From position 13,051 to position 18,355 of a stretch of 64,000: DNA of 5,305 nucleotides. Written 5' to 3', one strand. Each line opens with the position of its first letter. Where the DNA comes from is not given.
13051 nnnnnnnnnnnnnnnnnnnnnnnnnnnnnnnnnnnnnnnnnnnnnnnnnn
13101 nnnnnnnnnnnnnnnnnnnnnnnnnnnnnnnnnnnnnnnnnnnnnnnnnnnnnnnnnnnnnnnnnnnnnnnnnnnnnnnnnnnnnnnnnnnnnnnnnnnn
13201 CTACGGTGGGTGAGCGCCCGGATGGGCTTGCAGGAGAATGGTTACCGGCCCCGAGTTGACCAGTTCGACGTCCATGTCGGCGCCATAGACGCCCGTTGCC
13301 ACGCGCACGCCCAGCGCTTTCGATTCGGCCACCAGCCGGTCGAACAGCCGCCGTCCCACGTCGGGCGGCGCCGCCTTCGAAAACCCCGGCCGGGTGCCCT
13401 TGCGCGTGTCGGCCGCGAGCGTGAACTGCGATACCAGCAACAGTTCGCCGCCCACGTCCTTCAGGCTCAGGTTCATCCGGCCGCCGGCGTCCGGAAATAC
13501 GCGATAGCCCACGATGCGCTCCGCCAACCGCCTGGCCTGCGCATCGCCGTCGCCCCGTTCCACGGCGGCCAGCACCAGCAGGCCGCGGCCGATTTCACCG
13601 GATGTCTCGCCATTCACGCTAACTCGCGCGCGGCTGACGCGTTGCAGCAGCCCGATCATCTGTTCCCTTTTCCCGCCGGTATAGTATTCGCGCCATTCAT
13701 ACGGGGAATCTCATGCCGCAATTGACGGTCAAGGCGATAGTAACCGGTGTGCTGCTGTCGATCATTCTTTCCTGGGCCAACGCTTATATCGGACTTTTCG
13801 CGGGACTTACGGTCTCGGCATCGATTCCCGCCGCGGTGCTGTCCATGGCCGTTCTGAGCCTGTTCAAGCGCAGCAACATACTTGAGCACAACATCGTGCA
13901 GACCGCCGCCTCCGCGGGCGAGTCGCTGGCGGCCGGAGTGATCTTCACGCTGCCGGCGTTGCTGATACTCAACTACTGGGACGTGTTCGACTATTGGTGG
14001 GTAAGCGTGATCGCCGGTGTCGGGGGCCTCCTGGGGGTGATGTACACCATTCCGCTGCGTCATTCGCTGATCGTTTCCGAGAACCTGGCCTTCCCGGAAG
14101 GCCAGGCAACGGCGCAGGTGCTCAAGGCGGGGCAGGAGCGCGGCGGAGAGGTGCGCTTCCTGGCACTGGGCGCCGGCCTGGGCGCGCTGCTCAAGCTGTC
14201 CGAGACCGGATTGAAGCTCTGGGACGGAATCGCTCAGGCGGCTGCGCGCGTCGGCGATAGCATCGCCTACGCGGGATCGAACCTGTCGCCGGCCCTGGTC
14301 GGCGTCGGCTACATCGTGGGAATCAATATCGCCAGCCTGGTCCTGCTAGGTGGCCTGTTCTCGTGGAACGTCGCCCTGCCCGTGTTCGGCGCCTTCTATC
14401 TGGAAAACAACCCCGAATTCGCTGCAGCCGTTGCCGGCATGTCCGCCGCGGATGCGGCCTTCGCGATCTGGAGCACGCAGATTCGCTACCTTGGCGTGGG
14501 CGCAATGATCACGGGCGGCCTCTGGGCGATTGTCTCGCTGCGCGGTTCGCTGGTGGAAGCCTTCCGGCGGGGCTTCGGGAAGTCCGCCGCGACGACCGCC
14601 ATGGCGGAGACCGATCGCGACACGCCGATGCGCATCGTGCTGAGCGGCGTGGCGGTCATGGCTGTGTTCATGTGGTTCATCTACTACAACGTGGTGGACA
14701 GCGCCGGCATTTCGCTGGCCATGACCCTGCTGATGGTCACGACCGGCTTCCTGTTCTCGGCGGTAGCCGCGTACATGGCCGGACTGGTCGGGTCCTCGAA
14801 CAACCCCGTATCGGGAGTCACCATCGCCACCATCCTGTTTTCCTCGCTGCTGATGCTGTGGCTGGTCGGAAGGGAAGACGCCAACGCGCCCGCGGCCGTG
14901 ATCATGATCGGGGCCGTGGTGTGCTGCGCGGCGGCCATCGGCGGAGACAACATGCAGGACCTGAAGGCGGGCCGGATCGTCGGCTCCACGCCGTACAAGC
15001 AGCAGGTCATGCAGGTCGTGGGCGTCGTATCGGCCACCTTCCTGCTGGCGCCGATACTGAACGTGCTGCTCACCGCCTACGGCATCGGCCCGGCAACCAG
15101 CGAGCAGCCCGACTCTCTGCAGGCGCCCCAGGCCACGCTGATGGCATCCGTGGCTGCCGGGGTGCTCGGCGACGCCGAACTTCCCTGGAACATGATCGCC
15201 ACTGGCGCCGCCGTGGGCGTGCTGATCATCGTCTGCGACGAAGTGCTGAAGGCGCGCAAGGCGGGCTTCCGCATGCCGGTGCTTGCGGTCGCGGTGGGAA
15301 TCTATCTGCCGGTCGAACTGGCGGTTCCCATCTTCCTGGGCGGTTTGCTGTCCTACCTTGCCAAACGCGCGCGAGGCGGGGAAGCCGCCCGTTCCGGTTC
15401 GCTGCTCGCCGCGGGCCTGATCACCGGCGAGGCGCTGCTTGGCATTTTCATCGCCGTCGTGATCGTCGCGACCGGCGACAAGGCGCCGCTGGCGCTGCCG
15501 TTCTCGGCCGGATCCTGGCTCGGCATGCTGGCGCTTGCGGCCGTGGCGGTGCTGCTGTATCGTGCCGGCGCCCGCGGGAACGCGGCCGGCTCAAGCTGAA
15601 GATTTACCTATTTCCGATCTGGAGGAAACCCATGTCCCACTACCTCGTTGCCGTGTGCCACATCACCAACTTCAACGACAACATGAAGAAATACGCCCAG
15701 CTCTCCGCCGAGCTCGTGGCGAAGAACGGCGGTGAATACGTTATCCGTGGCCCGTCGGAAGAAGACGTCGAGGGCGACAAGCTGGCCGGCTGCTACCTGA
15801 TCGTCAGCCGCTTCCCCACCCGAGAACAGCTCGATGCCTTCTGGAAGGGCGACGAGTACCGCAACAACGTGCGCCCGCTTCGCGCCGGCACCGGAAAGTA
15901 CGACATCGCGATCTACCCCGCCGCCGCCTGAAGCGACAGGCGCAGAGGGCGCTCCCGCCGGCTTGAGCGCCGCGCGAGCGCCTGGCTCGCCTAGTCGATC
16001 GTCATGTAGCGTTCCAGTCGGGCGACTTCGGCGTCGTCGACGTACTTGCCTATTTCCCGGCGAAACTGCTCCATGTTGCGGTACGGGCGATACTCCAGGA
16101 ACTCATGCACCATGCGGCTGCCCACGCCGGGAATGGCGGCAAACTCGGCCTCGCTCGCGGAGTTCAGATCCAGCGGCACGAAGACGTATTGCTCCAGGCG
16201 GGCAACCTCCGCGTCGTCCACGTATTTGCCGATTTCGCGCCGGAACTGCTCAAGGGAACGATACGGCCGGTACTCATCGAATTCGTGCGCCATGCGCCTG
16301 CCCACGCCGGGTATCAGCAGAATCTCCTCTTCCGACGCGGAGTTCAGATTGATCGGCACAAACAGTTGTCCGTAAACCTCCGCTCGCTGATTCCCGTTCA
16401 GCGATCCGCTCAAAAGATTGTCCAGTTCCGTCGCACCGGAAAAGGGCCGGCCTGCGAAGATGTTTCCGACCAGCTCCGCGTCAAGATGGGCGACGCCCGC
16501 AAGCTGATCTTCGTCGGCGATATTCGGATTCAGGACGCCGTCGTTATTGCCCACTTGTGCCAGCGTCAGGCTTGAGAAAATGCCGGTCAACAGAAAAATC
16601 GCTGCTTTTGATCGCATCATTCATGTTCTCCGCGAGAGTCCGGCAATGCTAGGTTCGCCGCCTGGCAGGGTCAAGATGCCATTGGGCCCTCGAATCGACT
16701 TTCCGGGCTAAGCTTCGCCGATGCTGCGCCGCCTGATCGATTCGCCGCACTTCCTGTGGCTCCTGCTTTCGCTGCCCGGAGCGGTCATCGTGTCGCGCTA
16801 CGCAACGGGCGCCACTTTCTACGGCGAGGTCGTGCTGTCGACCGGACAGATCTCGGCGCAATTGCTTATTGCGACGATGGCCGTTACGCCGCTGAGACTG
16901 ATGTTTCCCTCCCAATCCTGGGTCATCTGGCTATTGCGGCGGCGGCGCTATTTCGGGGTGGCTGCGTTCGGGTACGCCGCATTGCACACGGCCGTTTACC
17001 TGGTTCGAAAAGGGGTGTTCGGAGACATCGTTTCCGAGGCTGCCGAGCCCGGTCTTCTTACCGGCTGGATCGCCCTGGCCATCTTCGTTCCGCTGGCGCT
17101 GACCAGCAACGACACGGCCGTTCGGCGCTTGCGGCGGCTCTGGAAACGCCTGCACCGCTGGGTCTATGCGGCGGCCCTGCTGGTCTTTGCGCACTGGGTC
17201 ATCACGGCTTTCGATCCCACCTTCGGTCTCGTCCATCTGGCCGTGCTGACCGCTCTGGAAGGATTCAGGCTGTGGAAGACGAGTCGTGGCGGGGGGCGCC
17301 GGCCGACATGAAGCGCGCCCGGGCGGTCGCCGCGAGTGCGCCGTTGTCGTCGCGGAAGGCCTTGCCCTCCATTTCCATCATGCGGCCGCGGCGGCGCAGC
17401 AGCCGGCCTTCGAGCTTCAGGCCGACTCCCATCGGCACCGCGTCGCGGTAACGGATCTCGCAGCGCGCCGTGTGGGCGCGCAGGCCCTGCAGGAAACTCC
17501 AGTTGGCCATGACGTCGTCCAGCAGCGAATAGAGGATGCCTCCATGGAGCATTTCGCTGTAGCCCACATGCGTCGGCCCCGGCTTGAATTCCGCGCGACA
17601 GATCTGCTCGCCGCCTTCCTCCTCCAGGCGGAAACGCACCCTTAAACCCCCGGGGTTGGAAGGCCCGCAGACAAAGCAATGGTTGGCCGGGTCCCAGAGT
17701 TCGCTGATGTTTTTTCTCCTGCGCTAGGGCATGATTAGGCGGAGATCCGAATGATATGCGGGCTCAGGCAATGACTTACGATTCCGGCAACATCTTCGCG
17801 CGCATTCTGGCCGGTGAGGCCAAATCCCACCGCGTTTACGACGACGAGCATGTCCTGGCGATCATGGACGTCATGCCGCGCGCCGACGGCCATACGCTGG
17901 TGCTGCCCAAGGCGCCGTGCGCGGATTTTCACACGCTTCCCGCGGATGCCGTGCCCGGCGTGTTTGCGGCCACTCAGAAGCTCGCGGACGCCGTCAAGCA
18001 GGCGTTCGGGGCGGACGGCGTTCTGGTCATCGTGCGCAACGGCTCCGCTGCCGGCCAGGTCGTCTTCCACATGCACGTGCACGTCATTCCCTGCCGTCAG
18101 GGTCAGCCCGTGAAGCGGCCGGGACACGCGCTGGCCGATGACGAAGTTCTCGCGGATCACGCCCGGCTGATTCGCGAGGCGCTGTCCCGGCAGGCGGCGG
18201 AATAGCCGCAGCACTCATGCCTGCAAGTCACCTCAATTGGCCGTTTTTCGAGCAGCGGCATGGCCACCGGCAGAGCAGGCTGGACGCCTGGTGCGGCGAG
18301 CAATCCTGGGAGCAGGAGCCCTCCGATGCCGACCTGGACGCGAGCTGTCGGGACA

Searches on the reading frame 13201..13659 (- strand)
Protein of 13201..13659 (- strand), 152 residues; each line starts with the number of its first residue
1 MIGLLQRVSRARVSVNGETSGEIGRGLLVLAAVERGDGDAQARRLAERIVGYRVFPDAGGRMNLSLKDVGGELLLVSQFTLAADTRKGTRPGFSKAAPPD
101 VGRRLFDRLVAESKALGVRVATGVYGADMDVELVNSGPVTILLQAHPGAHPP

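Call 74: search_protein_families(library=pfam, proteins=[window:13201-13659:-], max_evalue=0.00001)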
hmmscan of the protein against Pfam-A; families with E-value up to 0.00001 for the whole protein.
window:13201-13659:- (152 aa): 1 family
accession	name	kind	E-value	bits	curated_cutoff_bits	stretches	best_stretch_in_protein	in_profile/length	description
PF02580.21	Tyr_Deacylase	-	3.6e-52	176.9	25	1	4-144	3-144/144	D-Tyr-tRNA(Tyr) deacylase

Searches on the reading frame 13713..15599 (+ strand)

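Call 74: search_protein_families(library=pfam, proteins=[window:13713-15599:+], max_evalue=0.00001)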
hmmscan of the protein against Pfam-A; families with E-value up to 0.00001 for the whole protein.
window:13713-15599:+ (628 aa): 1 family
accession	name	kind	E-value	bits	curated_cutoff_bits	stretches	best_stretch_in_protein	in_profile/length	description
PF03169.20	OPT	-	1.8e-101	341.1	25.8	1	3-583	1-622/623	OPT oligopeptide transporter protein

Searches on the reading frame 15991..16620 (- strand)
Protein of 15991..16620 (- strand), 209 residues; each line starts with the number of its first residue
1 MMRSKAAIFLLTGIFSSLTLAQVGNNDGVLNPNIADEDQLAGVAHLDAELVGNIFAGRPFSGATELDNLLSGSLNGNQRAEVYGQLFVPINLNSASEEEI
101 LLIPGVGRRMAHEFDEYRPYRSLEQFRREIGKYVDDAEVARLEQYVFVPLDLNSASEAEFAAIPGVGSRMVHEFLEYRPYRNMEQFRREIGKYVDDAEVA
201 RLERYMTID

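Call 74: search_protein_families(library=pfam, proteins=[window:15991-16620:-], max_evalue=0.00001)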
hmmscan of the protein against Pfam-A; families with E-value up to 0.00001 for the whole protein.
window:15991-16620:- (209 aa): 2 families
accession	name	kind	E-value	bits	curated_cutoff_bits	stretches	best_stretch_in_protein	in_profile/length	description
PF12836.13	HHH_3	-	8.5e-17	61.5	27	0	88-127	4-47/65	Helix-hairpin-helix motif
PF00633.29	HHH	-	6.6e-09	35.6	24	0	91-112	4-25/30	Helix-hairpin-helix motif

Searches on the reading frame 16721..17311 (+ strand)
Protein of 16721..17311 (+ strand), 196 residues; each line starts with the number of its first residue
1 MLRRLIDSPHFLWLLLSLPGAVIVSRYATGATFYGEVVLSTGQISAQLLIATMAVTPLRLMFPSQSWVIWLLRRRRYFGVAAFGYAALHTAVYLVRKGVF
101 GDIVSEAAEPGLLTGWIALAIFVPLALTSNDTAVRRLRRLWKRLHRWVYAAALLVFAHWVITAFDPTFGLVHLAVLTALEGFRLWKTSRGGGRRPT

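Call 74: search_protein_families(library=pfam, proteins=[window:16721-17311:+], max_evalue=0.00001)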
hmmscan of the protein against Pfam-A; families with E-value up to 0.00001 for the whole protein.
window:16721-17311:+ (196 aa): 1 family
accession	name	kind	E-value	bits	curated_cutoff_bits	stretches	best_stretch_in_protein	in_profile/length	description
PF01794.25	Ferric_reduct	-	6.1e-13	49.3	28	1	42-155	2-120/121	Ferric reductase like transmembrane component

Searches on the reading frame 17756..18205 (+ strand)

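Call 74: search_protein_families(library=pfam, proteins=[window:17756-18205:+], max_evalue=0.00001)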
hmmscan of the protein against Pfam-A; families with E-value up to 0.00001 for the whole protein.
window:17756-18205:+ (149 aa): 2 families
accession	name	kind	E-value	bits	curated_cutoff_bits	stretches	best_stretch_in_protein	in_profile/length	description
PF01230.28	HIT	-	2.6e-27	95.8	21.5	1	20-115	2-97/98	HIT domain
PF11969.13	DcpS_C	-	9.2e-13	49.1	24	1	13-112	3-101/114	Scavenger mRNA decapping enzyme C-term binding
